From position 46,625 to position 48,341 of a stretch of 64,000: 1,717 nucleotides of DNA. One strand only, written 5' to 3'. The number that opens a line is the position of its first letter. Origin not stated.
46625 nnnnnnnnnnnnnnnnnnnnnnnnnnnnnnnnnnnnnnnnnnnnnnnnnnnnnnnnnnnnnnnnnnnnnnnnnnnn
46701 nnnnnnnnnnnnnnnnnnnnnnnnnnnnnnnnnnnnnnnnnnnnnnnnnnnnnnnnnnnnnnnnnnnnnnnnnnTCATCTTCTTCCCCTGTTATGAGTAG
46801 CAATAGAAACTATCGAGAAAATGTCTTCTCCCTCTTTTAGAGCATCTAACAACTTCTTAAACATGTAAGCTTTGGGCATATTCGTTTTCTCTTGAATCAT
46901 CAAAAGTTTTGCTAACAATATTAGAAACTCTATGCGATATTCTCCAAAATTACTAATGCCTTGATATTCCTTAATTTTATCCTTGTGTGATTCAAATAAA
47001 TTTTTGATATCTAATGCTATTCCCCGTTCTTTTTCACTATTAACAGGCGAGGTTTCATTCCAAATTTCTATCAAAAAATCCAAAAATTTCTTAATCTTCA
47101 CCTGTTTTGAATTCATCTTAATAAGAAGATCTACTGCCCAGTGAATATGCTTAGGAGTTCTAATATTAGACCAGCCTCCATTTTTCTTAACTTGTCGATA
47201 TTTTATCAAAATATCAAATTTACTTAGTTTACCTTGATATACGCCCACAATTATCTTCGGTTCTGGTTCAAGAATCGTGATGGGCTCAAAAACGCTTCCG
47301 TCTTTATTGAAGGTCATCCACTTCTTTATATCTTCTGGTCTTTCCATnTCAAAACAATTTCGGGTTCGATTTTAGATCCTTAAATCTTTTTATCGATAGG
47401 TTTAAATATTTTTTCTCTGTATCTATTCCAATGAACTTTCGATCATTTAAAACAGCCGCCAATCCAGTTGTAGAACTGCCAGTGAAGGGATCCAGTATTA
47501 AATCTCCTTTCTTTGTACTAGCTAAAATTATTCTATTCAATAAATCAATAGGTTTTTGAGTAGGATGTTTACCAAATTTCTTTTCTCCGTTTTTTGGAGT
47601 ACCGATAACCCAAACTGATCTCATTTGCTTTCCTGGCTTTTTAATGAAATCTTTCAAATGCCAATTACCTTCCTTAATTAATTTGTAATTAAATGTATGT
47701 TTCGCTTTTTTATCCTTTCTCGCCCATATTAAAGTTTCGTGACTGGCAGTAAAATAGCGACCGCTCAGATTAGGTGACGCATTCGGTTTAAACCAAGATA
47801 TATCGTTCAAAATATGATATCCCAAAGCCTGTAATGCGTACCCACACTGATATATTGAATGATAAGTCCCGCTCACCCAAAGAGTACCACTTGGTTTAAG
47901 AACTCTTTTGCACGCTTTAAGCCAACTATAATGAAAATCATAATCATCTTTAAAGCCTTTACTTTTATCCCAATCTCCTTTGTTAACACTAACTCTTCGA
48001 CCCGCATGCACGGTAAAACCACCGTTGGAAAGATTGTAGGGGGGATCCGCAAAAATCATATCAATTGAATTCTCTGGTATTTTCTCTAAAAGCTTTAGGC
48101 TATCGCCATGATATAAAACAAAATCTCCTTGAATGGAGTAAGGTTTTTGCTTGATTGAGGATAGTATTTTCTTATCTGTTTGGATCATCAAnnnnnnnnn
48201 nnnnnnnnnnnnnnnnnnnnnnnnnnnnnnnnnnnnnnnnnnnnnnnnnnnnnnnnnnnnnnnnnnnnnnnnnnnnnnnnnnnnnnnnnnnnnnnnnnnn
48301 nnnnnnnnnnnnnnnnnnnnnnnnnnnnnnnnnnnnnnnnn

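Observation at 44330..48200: Low-GC island: DNA methyltransferase, a coupled putative restriction enzyme, and two unknown proteins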

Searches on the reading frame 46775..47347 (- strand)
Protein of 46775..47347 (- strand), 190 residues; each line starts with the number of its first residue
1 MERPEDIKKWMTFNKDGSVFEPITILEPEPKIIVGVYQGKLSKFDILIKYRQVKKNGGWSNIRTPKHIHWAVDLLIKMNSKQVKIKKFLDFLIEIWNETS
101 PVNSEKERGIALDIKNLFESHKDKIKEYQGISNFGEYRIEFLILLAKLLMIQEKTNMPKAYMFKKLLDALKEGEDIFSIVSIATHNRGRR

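Call 3: search_protein_families(library=pfam, proteins=[window:46775-47347:-], max_evalue=0.1)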
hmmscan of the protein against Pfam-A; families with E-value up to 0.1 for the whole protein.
window:46775-47347:- (190 aa): 0 families

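Call 4: search_protein_families(library=padloc, proteins=[window:46775-47347:-], max_evalue=0.1)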
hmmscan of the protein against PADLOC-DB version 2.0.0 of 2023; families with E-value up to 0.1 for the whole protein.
window:46775-47347:- (190 aa): 0 families

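Call 5: search_protein_families(library=ncbifam, proteins=[window:46775-47347:-], max_evalue=0.1)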
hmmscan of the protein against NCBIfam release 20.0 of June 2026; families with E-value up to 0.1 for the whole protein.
window:46775-47347:- (190 aa): 0 families

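Call 9: search_solved_structures(query=window:46775-47347:-, max_evalue=10)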
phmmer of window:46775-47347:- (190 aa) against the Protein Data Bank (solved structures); distinct sequences matched with E-value up to 10: 1.
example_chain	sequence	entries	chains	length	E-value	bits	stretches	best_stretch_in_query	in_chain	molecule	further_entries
4dvg_B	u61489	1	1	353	0.089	15.9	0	69-112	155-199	Diaphanous protein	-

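Call 26: find_homologous_proteins(query=window:46775-47347:-)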
Query window:46775-47347:- (190 aa): 1135 proteins with E <= 0.001 among 1197 candidates; the best 120 are listed.
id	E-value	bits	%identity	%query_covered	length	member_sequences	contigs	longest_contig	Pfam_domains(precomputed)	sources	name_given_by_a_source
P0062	2.0e-120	417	100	100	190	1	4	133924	-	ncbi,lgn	-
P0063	5.5e-88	312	76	99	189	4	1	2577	-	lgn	-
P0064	4.1e-86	306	73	99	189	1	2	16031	-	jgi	jgi:hypothetical protein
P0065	8.3e-86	305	73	99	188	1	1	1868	-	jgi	-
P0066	3.6e-84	299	73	99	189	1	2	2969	-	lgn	-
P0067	5.5e-83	295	74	96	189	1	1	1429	-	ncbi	-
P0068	7.6e-83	295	72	99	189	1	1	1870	-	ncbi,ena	ncbi:hypothetical protein ES703_109505 [subsurface metagenome]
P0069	1.3e-82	294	74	97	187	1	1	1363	-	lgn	-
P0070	5.9e-82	292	71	99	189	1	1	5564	-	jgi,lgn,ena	-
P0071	1.0e-81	291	71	98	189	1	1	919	-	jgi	-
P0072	2.4e-81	290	75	96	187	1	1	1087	-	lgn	-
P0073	1.4e-80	288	72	99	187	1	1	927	-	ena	-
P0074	1.5e-80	287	71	97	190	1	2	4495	-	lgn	-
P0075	1.6e-80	287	69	97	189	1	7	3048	-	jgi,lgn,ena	-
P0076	1.7e-80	287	72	97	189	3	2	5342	-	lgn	-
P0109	3.0e-71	257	67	95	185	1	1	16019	-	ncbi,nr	ncbi:MAG: hypothetical protein GY800_04625 [Planctomycetes bacterium]|nr:hypothetical protein [Planc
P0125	8.6e-63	230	59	97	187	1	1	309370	-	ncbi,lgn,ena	-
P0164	8.5e-60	220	56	96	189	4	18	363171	-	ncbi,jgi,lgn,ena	-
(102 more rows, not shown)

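Call 47: find_encoding_contigs(protein=P0125, flank=5000, max_places=2)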
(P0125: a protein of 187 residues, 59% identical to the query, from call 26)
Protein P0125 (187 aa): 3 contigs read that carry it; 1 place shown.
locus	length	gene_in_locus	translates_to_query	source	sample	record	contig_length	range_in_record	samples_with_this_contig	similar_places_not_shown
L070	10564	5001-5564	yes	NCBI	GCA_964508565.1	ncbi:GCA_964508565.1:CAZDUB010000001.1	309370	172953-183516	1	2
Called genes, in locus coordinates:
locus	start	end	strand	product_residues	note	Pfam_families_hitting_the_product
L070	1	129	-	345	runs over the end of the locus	PF07885:Ion_trans_2, PF02254:TrkA_N, PF02080:TrkA_C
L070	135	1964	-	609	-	PF13522:GATase_6, PF13537:GATase_7, PF01380:SIS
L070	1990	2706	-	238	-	PF03740:PdxJ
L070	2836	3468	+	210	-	PF00730:HhH-GPD, PF00633:HHH (weak)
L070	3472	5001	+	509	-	PF01555:N6_N4_Mtase, PF02475:TRM5-TYW2_MTfase (faint), PF01170:UPF0020 (faint), PF13847:Methyltransf_31, PF08241:Methyltransf_11 (weak), PF13649:Methyltransf_25 (weak), PF01555:N6_N4_Mtase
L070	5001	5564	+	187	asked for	-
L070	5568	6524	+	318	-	PF00365:PFK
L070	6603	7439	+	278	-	PF02195:ParB_N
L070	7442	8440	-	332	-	PF01137:RTC, PF05189:RTC_insert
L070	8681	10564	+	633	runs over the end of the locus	PF17297:PEPCK_N, PF00821:PEPCK_GTP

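Call 57: predict_structure(alignment_id=A5)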
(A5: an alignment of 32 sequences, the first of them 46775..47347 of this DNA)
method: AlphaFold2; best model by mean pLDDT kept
length: 190 residues; sequences in the alignment: 32
mean_pLDDT: 86.7   pTM: 0.83
mean pLDDT of the five models: 86.7, 84.7, 84.7, 83.6, 82.9
residues with pLDDT >= 90: 92; 70-90: 89; 50-70: 5; < 50: 4
segments of 3 or more residues with pLDDT < 50: 187-190
pLDDT, mean of each block of 10 residues (from residue 1): 86 93 92 93 90 92 87 85 91 93 91 81 87 85 92 88 89 78 55
secondary structure, 60 per line:
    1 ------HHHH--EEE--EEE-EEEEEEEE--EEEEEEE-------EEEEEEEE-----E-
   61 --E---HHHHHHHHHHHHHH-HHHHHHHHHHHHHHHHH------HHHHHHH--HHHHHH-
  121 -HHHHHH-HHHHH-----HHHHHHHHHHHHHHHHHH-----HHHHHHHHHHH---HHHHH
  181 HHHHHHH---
elements in order: H7-10 E13-15 E18-20 E22-29 E32-38 E46-53 H67-80 H82-98 H105-111 H114-119 H122-127 H129-133 H139-156 H162-172 H176-187

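Call 67: search_solved_structures(query=A5, max_evalue=10)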
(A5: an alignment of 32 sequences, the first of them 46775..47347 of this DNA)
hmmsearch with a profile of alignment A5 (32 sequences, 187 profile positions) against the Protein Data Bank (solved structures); distinct sequences matched with E-value up to 10: 0.

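Call 75: find_related_loci(query=A5, collection=viral_contigs, flank=4000)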
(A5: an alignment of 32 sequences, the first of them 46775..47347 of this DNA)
Query A5 (190 aa) in viral_contigs; peptide patterns used: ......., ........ (x = any residue, [..] = any of these).
116 stretches matched a pattern, but none encodes a relative of the query by tblastn (E <= 1e-3).

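Call 77: find_encoding_contigs(protein=P0164, flank=3500, max_places=4)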
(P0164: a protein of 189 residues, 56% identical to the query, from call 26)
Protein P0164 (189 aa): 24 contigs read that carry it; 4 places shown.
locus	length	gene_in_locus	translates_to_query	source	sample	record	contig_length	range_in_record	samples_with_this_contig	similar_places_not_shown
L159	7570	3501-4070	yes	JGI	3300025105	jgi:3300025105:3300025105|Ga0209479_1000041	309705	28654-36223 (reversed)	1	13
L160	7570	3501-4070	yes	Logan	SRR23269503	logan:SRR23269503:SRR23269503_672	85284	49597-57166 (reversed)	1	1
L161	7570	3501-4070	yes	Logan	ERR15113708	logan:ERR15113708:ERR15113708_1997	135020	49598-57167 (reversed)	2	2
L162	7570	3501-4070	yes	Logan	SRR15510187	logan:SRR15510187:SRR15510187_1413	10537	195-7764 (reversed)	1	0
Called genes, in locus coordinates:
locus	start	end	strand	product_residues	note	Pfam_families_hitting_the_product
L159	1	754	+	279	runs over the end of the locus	PF01435:Peptidase_M48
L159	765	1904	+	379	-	PF02771:Acyl-CoA_dh_N, PF02770:Acyl-CoA_dh_M, PF00441:Acyl-CoA_dh_1, PF08028:Acyl-CoA_dh_2, PF22924:ACOX_C_alpha1 (weak)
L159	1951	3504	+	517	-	PF01555:N6_N4_Mtase, PF01170:UPF0020 (faint), PF02475:TRM5-TYW2_MTfase (weak), PF13847:Methyltransf_31 (weak), PF08241:Methyltransf_11 (faint), PF13649:Methyltransf_25 (faint), PF01555:N6_N4_Mtase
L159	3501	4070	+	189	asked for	-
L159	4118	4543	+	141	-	PF13740:ACT_6, PF01842:ACT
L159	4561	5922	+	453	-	PF05167:DUF711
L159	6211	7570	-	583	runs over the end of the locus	PF07969:Amidohydro_3, PF01979:Amidohydro_1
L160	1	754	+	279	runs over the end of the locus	PF01435:Peptidase_M48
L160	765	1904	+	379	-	PF02771:Acyl-CoA_dh_N, PF02770:Acyl-CoA_dh_M, PF00441:Acyl-CoA_dh_1, PF08028:Acyl-CoA_dh_2, PF22924:ACOX_C_alpha1 (weak)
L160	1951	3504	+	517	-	PF01555:N6_N4_Mtase, PF01170:UPF0020 (faint), PF02475:TRM5-TYW2_MTfase (weak), PF13847:Methyltransf_31 (weak), PF08241:Methyltransf_11 (faint), PF13649:Methyltransf_25 (faint), PF01555:N6_N4_Mtase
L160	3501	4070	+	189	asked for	-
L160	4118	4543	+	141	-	PF13740:ACT_6, PF01842:ACT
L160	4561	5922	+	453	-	PF05167:DUF711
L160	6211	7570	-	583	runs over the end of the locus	PF07969:Amidohydro_3, PF01979:Amidohydro_1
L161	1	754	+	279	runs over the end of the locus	PF01435:Peptidase_M48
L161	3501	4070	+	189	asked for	-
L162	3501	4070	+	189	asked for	-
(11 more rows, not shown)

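Call 78: find_encoding_contigs(protein=P0109, flank=3500, max_places=2)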
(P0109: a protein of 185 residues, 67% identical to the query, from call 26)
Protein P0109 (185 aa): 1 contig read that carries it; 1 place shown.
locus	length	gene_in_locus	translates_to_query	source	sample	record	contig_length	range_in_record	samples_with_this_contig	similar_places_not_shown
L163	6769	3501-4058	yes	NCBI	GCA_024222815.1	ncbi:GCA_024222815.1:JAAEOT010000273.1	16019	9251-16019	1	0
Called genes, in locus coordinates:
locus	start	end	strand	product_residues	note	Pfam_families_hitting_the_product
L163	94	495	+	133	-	PF00571:CBS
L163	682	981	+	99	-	PF01329:Pterin_4a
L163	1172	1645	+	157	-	PF13664:DUF4149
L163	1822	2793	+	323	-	PF13847:Methyltransf_31 (faint), PF01555:N6_N4_Mtase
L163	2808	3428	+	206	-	PF02976:MutH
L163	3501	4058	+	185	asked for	-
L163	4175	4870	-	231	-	-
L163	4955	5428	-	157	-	PF02542:YgbB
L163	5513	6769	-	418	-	?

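Call 98: search_dna_similar(query=window:46775-47347:-, collection=plasmids, mode=protein, max_evalue=0.001, max_rows=10)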
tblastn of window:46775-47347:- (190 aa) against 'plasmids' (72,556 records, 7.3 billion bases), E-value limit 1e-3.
No match.

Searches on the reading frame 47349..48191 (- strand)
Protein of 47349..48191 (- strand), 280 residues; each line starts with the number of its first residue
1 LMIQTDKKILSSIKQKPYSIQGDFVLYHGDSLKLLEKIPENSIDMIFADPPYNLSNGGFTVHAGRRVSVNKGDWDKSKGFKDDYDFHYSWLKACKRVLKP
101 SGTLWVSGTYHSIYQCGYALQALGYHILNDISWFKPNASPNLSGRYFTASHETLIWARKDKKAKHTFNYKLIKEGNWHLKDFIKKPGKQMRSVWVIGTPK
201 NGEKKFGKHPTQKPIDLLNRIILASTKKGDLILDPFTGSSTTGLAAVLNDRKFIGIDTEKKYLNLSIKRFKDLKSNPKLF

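Call 3: search_protein_families(library=pfam, proteins=[window:47349-48191:-], max_evalue=0.1)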
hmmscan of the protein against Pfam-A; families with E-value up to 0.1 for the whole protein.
window:47349-48191:- (280 aa): 6 families
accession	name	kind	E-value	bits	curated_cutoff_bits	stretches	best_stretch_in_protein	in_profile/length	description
PF01555.25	N6_N4_Mtase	-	5.4e-59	200.2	26.7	1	43-267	1-220/221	DNA methylase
PF03602.21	Cons_hypoth95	-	5.3e-05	23.4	24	1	2-55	69-126/182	Conserved hypothetical protein 95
PF02384.22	N6_Mtase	-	0.0053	16.6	20.4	1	24-104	107-179/311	N-6 DNA Methylase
PF01170.24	UPF0020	-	0.0075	16.4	22.3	0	223-253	23-53/197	RMKL-like, methyltransferase domain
PF02086.21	MethyltransfD12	-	0.0096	16.1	22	0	36-61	169-194/253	D12 class N6 adenine-specific DNA methyltransferase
PF13847.12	Methyltransf_31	-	0.019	15.1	27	0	227-273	2-51/145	Methyltransferase domain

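Call 4: search_protein_families(library=padloc, proteins=[window:47349-48191:-], max_evalue=0.1)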
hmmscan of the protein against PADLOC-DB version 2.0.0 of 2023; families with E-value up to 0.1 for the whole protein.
window:47349-48191:- (280 aa): 76 families (the best 25 are shown)
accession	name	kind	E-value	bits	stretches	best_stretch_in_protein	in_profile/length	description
PDLC03371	MTase_II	-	1.8e-99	330.5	1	21-276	8-258/260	Type II methyltransferase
PDLC03216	MTase_II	-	1.8e-80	268.7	1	26-276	14-261/364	Type II methyltransferase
PDLC03738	oMTase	-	1.8e-74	248.7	1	27-274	24-269/376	orphan methyltransferase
PDLC03302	MTase_II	-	1.2e-58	197.4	1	27-271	8-261/626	Type II methyltransferase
PDLC03299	MTase_II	-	2e-47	160.1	1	23-271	14-258/296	Type II methyltransferase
PDLC03387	MTase_II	-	4.8e-38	129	2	116-275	131-281/289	Type II methyltransferase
PDLC03265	MTase_II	-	8.7e-30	102.3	2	204-273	262-331/333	Type II methyltransferase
PDLC03279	MTase_II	-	1.1e-29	101.2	1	24-270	357-584/587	Type II methyltransferase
PDLC03320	MTase_II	-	4e-29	99.7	1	8-276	17-280/289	Type II methyltransferase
PDLC03353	MTase_II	-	7.1e-29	99.1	1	25-271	11-251/260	Type II methyltransferase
PDLC03339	MTase_II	-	7.5e-28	95.4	2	158-271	161-272/399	Type II methyltransferase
PDLC03300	MTase_II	-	6.3e-27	92.4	1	17-272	5-278/302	Type II methyltransferase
PDLC03238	MTase_II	-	2.2e-24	84.3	1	14-259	114-354/428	Type II methyltransferase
PDLC03230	MTase_II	-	2.6e-24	84.2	1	25-267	37-279/360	Type II methyltransferase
PDLC03252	MTase_II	-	7e-21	72.9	1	117-272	211-355/365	Type II methyltransferase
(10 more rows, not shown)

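Call 5: search_protein_families(library=ncbifam, proteins=[window:47349-48191:-], max_evalue=0.1)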
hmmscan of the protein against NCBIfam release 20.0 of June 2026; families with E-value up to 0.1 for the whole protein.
window:47349-48191:- (280 aa): 8 families
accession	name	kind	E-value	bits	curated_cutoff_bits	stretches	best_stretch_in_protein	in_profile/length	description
NF050803.1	DnaMtaseCcrMCaul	equivalog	3e-74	250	830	1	26-275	6-252/350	adenine-specific DNA-methyltransferase CcrM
NF008572.0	PRK11524.1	equivalog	3.6e-40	137.9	292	1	23-272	14-258/294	adenine-specific DNA-methyltransferase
NF010253.0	PRK13699.1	subfamily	1e-18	67.9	244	1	28-274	6-209/226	DNA methyltransferase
TIGR01177.1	TIGR01177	hypoth_equivalog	0.0002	20.8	316.55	0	223-261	177-215/330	TIGR01177 family methyltransferase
TIGR00095.1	TIGR00095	equivalog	0.024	14.3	117.5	0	4-56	82-138/194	16S rRNA (guanine(966)-N(2))-methyltransferase RsmD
NF040721.1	Trm14_Arch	equivalog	0.025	13.7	280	0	221-252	184-215/370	tRNA (guanine(6)-N2)-methyltransferase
NF043040.1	corrin_prot_MT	hypoth_equivalog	0.041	13.3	180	0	219-272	31-85/216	corrinoid protein-associated methyltransferase CpaM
NF045667.1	MTase_DVU1556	equivalog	0.093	12.2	155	0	90-111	103-124/213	DVU_1556 family methyltransferase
